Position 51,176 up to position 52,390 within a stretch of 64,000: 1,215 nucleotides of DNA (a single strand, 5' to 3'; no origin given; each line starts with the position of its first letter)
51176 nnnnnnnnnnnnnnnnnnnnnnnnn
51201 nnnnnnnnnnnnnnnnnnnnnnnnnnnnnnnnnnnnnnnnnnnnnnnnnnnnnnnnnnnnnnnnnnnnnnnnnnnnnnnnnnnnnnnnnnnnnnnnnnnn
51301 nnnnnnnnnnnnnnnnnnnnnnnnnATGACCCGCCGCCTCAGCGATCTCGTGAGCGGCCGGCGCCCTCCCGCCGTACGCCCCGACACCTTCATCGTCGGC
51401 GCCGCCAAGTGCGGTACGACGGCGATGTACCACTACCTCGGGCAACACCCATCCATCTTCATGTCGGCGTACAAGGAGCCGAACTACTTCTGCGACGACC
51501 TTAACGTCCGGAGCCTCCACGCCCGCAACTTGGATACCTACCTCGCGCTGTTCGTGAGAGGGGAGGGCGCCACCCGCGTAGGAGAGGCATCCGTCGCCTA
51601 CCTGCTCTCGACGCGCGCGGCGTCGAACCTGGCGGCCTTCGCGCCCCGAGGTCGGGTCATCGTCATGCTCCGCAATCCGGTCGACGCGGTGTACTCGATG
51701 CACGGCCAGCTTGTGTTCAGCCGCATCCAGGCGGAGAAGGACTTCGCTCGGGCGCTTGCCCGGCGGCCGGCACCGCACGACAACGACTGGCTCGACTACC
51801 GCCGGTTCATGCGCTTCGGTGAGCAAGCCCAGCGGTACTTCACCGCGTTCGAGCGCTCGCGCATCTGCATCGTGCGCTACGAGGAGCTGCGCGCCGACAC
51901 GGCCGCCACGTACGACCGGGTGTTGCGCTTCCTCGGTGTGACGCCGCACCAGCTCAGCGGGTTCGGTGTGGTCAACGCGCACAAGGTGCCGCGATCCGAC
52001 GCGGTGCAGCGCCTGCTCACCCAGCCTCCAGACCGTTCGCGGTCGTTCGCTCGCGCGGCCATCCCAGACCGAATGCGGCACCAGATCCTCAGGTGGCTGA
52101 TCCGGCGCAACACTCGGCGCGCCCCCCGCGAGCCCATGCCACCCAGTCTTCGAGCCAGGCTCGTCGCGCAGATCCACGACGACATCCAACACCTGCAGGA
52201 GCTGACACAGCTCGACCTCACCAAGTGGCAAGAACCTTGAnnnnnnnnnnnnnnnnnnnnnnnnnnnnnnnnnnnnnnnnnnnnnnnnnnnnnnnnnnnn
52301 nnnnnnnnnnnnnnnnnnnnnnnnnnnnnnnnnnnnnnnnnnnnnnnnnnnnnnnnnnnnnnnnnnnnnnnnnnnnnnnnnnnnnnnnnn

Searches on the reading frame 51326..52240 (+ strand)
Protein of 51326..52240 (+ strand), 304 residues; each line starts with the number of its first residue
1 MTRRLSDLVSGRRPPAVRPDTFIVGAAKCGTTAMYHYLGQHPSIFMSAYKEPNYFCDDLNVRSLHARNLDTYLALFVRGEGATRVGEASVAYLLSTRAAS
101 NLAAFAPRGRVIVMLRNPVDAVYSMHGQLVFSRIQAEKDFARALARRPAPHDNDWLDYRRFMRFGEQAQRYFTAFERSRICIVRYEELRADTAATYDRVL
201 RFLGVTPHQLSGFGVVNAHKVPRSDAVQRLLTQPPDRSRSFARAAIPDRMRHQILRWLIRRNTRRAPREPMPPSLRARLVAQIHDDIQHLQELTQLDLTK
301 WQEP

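Call 63: search_protein_families(library=pfam, proteins=[window:51326-52240:+])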
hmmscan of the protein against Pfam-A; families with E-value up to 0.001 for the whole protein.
window:51326-52240:+ (304 aa): 2 families
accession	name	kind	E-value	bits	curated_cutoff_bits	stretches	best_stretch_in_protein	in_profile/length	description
PF00685.33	Sulfotransfer_1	-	1.3e-15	57.9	22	1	19-206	2-182/255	Sulfotransferase domain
PF13469.12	Sulfotransfer_3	-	2.4e-15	57.8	27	1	96-206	112-213/216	Sulfotransferase family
